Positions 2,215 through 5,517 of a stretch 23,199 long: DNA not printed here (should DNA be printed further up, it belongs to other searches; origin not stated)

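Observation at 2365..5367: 1000-aa HdrA-like protein: Cys-cluster domain lies between two FAD modules, not at the N-terminus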

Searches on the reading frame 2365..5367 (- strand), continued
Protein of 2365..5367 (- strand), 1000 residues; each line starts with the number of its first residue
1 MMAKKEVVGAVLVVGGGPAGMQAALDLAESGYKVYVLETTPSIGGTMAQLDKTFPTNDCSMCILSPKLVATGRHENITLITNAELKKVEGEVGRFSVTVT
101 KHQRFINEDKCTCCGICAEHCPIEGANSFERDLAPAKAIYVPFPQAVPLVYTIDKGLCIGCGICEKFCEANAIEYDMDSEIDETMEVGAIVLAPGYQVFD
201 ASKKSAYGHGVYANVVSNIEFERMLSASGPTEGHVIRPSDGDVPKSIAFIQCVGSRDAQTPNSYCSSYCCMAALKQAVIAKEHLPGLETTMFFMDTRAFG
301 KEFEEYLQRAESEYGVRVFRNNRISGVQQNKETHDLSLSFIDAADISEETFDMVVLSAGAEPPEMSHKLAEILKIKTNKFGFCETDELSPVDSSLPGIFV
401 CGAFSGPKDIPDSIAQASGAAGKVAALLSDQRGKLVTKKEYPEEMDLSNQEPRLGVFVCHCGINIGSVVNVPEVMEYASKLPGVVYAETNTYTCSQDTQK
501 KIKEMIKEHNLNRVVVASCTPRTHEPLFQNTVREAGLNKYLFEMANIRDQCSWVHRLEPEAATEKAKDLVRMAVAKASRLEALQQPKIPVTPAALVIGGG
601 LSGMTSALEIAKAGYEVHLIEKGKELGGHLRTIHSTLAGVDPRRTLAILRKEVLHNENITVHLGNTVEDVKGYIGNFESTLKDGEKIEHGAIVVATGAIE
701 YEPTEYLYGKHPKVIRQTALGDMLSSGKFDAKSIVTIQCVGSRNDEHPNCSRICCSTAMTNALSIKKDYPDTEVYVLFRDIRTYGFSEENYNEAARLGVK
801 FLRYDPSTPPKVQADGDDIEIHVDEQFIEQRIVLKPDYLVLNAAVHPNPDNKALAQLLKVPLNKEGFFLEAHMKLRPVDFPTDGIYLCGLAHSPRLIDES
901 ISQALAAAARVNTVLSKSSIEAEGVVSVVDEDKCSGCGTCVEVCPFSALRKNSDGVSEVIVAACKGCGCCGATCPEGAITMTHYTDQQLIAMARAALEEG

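Call 29: find_related_loci(query=A1, collection=genome_contigs, flank=10000)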
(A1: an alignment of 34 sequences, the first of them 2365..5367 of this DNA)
Query A1 (1000 aa) in genome_contigs; peptide patterns used: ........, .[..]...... (x = any residue, [..] = any of these).
599 stretches matched a pattern (row limit reached: there are more); 598 encode a relative of the query (tblastn E <= 1e-3); the best 80 are kept; 80 distinct loci.
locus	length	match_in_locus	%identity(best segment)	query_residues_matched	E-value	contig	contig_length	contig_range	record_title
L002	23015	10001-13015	67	6-999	0e+0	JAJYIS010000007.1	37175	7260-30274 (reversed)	MAG: Thermoplasmata archaeon isolate DBS2-1.bin12 NODE_1868_length_37175_cov_1.447501, whole genome shotgun sequence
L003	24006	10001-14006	58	21-1000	0e+0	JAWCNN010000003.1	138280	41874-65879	MAG: Candidatus Bathyarchaeia archaeon isolate JZ-2_201709_bins_178 JZ-2_201709_bins_178_scaffold_3, whole genome shotgu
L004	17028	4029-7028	78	2-997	0e+0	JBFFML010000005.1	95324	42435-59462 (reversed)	MAG: Thermoplasmata archaeon isolate Mix_mud18.2022.04.47 k141_1898834_length_95324_cov_25.2200, whole genome shotgun se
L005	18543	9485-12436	58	21-1000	0e+0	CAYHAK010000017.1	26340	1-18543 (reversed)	MAG TPA_asm: uncultured Candidatus Bathyarchaeia archaeon isolate ERP119294_co4_366 genome assembly, contig: NODE_1543_l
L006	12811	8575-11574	56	3-1000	0e+0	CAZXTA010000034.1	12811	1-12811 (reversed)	MAG TPA_asm: uncultured Methanomassiliicoccus sp. isolate SRP178699_co1_481 genome assembly, contig: NODE_6531_length_12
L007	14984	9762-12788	56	6-995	0e+0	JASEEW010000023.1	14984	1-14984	MAG: Thermoplasmatales archaeon isolate Yes46-08 NODE_689_length_14984_cov_0.341216, whole genome shotgun sequence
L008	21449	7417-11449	56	22-999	0e+0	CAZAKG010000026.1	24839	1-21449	MAG TPA_asm: uncultured Candidatus Bathyarchaeia archaeon isolate binchicken_co283_234 genome assembly, contig: NODE_124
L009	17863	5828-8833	54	6-996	0e+0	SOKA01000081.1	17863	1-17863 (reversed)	MAG: Dehalococcoidia bacterium isolate E44_bin46 NODE_1056_length_17863_cov_47.675651, whole genome shotgun sequence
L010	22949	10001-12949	53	19-999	0e+0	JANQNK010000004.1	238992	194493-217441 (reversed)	MAG: Thermoplasmatota archaeon isolate PL23a_bin.111 k99_31952, whole genome shotgun sequence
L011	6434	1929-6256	54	6-995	0e+0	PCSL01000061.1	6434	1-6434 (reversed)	MAG: Chloroflexi bacterium CG23_combo_of_CG06-09_8_20_14_all_45_10 CG23_scaffold_11134_c, whole genome shotgun sequence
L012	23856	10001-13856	53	6-998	0e+0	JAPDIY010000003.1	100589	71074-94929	MAG: Archaeoglobi archaeon isolate S5B9_HD70 c_000000000078, whole genome shotgun sequence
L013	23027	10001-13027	53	7-1000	0e+0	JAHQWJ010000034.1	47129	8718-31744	MAG: Promethearchaeia archaeon isolate ABR04 NODE_174_length_47129_cov_25, whole genome shotgun sequence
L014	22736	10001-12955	52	22-997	0e+0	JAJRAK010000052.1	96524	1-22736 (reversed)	MAG: Methanomassiliicoccales archaeon isolate OWC_0010 OWC_0010_k121_15039064, whole genome shotgun sequence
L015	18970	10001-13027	52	8-1000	0e+0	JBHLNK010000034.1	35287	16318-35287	MAG: Promethearchaeota archaeon isolate DZ2S.252 DZ2S.252@3274, whole genome shotgun sequence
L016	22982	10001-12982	53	6-995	0e+0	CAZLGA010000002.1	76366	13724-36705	MAG TPA_asm: uncultured bacterium isolate binchicken_co40_5 genome assembly, contig: NODE_338_length_76366_cov_14.742750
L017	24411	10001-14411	50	6-989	0e+0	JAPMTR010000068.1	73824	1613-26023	MAG: Candidatus Methanoperedens sp. isolate Ig 1 Ig18389_08E140C01_z1_2020_scaffold_209, whole genome shotgun sequence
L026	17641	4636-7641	50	6-1000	0e+0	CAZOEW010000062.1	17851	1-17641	MAG TPA_asm: uncultured Desulfobacterales bacterium isolate SRP319275_co4_240 genome assembly, contig: NODE_1769_length_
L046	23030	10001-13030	48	9-1000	0e+0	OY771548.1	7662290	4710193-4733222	MAG: uncultured Desulfosarcina sp. isolate c75788b4-9dc9-432e-af07-dc879bdb42fc genome assembly, chromosome: 1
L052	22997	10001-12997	50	9-1000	0e+0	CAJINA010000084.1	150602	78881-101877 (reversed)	MAG: Olavius algarvensis Delta 4 endosymbiont isolate Delta4_OalgB6SA genome assembly, contig: NODE_203665+_length_15060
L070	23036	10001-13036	48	3-1000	0e+0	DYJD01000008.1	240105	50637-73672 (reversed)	MAG TPA_asm: Desulfosudis oleivorans isolate FI88_2_51_70 Afr_mines_FI88_35_length_240105_cov_30_549577, whole genome sh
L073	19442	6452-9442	50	9-1000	0e+0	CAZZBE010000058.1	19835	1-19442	MAG TPA_asm: uncultured Desulfobacteraceae bacterium isolate binchicken_co8_367 genome assembly, contig: NODE_4435_lengt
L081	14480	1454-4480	49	1-1000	0e+0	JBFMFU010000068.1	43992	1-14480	MAG: Thermodesulfobacteriota bacterium isolate MAG279 MAG279_68, whole genome shotgun sequence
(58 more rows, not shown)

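Call 30: search_protein_representatives(protein=window:2365-5367:-)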
Query: 1000 residues. Proteins with E-value up to 0.001 (for the whole library): 17008; up to 1e-10: 8180; up to 1e-30: 3010. The best 150 are listed.
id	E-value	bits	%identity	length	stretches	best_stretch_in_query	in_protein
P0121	0.0e+00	1158.8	51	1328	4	158-992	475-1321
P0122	0.0e+00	1138.5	53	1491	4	153-997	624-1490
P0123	0.0e+00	1125.8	50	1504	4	158-1000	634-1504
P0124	0.0e+00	1125.7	51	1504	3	157-997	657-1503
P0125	0.0e+00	1116.6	51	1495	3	155-999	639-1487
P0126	0.0e+00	1106.5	52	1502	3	155-994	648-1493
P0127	0.0e+00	1097.0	52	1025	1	7-998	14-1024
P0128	0.0e+00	1070.7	52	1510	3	152-997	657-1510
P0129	0.0e+00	1065.6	51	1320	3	153-995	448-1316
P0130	0.0e+00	1047.3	52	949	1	64-993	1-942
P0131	0.0e+00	1044.4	50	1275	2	153-994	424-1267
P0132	0.0e+00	1035.0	51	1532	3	155-994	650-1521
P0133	0.0e+00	1026.1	48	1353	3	153-999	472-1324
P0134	0.0e+00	1024.6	49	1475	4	153-999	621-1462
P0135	0.0e+00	1021.3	49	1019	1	6-992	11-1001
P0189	1.8e-241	820.5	44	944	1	76-1000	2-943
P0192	2.4e-237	806.8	43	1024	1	12-993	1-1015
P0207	2.6e-225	767.0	42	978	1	11-1000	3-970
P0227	1.2e-210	718.5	39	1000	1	10-993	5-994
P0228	1.8e-210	717.9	40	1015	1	4-996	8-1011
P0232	4.1e-207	706.7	39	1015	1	2-999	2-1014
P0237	1.2e-204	698.6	39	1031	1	4-1000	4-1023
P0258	2.8e-195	667.6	37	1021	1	5-997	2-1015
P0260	7.4e-195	666.2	38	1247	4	154-1000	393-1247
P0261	1.1e-194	665.6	38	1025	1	12-1000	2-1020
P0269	3.4e-190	650.7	35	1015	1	10-995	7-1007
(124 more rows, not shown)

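Call 31: predict_structure(alignment_id=A1)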
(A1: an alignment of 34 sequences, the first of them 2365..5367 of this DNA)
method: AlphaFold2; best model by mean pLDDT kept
length: 1000 residues; sequences in the alignment: 34
mean_pLDDT: 76.6   pTM: 0.80
mean pLDDT of the five models: 76.6, 74.7, 73.9, 64.2, 61.3
residues with pLDDT >= 90: 191; 70-90: 549; 50-70: 175; < 50: 85
segments of 3 or more residues with pLDDT < 50: 1-4, 46-60, 125-135, 227-233, 257-264, 462-467, 549-554, 633-639, 783-787, 871-882
pLDDT, mean of each block of 10 residues (from residue 1): 62 86 87 90 59 38 70 90 89 92 78 73 49 51 67 73 82 78 92 76 79 82 54 65 88 53 50 74 81 66 72 85 80 86 79 82 70 76 69 85 66 77 87 86 84 88 54 89 90 79 91 84 74 89 73 56 84 87 76 92 89 94 79 47 76 94 91 83 93 84 88 86 78 90 71 71 84 87 52 83 82 89 79 92 82 82 73 37 67 65 79 84 66 81 72 75 64 75 61 67
secondary structure, 60 per line:
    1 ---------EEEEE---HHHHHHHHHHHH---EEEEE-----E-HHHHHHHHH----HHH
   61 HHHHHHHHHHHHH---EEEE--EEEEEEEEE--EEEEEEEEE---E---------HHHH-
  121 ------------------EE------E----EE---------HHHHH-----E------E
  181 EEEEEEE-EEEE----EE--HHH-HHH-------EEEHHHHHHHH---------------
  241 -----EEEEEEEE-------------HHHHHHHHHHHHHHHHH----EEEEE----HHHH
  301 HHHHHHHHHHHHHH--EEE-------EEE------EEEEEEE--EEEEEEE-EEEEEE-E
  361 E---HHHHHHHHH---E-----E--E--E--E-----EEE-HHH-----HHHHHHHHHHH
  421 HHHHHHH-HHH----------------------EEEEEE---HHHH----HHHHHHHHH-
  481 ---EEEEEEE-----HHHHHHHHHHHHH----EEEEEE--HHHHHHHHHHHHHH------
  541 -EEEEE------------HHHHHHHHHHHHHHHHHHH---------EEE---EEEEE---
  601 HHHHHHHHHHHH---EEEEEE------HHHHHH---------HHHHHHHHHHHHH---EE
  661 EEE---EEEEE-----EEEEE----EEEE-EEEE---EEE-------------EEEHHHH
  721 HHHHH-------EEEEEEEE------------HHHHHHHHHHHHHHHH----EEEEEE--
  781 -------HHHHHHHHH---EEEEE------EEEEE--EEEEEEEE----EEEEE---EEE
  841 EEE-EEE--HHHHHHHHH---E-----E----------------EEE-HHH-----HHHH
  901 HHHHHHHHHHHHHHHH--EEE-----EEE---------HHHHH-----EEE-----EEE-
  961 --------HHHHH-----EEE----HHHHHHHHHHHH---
elements in order (helices of 4 or more, strands of 3 or more residues): E10-14 H18-29 E33-37 H45-53 H58-73 E77-80 E83-91 E94-102 H116-119 H163-167 E180-187 E189-192 E215-217 H218-225 E246-253 H267-283 E288-292 H297-314 E317-319 E327-329 E336-342 E345-351 E353-358 H365-373 E398-400 H410-427 E454-459 H463-466 H471-479 E484-490 H496-508 E513-518 H521-534 E542-546 H559-577 E587-589 E593-597 H601-612 E616-621 H628-633 H643-655 E659-663 E667-671 E677-681 E686-689 E691-694 E698-700 E714-716 H717-725 E733-740 H753-768 E773-778 H788-796 E800-804 E811-815 E818-825 E830-834 E838-843 E845-847 H850-858 E885-887 H897-916 E919-921 E927-929 H939-943 E949-951 E957-959 H969-973 E979-981 H986-997

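Call 40: fold_search(model_id=the predicted structure, library=pdb)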
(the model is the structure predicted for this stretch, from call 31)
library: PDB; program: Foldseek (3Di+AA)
matches with E <= 10: 1916; with E <= 0.001: 819
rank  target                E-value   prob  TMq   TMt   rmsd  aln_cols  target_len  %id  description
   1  8rvy_A                4.6e-53  1.00  0.38  0.56   9.4       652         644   37  CryoEM structure of the Elp-Hdr complex of Methanothermobacter marburgensis state 1 (composite structure) (released 2025-05-14)
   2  5odh_A                4.5e-52  1.00  0.50  0.75   3.8       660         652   36  Heterodisulfide reductase / [NiFe]-hydrogenase complex from Methanothermococcus thermolithotrophicus soaked with heter (released 2017-08-30)
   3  5odc_A                6.9e-52  1.00  0.50  0.75   3.8       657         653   36  Heterodisulfide reductase / [NiFe]-hydrogenase complex from Methanothermococcus thermolithotrophicus at 2.3 A resoluti (released 2017-08-30)
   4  8rvu_A                1.5e-51  1.00  0.49  0.75   4.5       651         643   37  CryoEM structure of the Elp-Hdr complex of Methanothermobacter marburgensis state 2 (composite structure) (released 2025-05-14)
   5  5odi_A                1.2e-50  1.00  0.50  0.75   4.3       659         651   36  Heterodisulfide reductase / [NiFe]-hydrogenase complex from Methanothermococcus thermolithotrophicus cocrystallized wi (released 2017-08-30)
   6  8rwn_A                2.2e-47  1.00  0.40  0.90   2.4       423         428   48  CryoEM structure of the Hdr(ABC)2 subunits of the Elp-Hdr complex of Methanothermobacter marburgensis (released 2025-05-14)
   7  7bkb_A                4.0e-47  1.00  0.49  0.73   4.1       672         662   32  Formate dehydrogenase - heterodisulfide reductase - formylmethanofuran dehydrogenase complex from Methanospirillum hun (released 2021-09-29)
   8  7bkd_A                7.2e-47  1.00  0.40  0.57   8.1       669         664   32  Formate dehydrogenase - heterodisulfide reductase - formylmethanofuran dehydrogenase complex from Methanospirillum hun (released 2021-09-29)
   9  8rvu_a                2.0e-45  1.00  0.40  0.91   2.4       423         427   48  CryoEM structure of the Elp-Hdr complex of Methanothermobacter marburgensis state 2 (composite structure) (released 2025-05-14)
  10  7bke_A                9.2e-41  1.00  0.40  0.86   2.5       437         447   42  Formate dehydrogenase - heterodisulfide reductase - formylmethanofuran dehydrogenase complex from Methanospirillum hun (released 2021-09-29)
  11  7bkd_a                3.1e-40  1.00  0.40  0.87   4.1       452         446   40  Formate dehydrogenase - heterodisulfide reductase - formylmethanofuran dehydrogenase complex from Methanospirillum hun (released 2021-09-29)
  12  6tjr_A                7.9e-26  1.00  0.30  0.85   2.5       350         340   26  Structure of HdrA-like subunit from Hyphomicrobium denitrificans (released 2020-08-19)
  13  7m32_A                2.7e-16  1.00  0.24  0.23  33.7      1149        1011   12  Dihydropyrimidine Dehydrogenase (DPD) C671A Mutant Soaked with Uracil and NADPH Anaerobically (released 2021-06-09)
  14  8f5w_B                4.3e-16  1.00  0.24  0.24  32.8      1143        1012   12  Dihydropyrimidine Dehydrogenase (DPD) C671S Mutant Soaked with Dihydrothymine and NADPH Quasi-Anaerobically (released 2023-02-01)
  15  7lju_B                8.1e-16  1.00  0.24  0.24  33.1      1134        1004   12  Porcine Dihydropyrimidine Dehydrogenase (DPD) crosslinked with 5-Ethynyluracil (5EU) (released 2021-04-07)
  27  1gth_C                2.2e-14  1.00  0.24  0.23  33.9      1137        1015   12  DIHYDROPYRIMIDINE DEHYDROGENASE (DPD) FROM PIG, TERNARY COMPLEX WITH NADPH AND 5-IODOURACIL (released 2002-04-11)
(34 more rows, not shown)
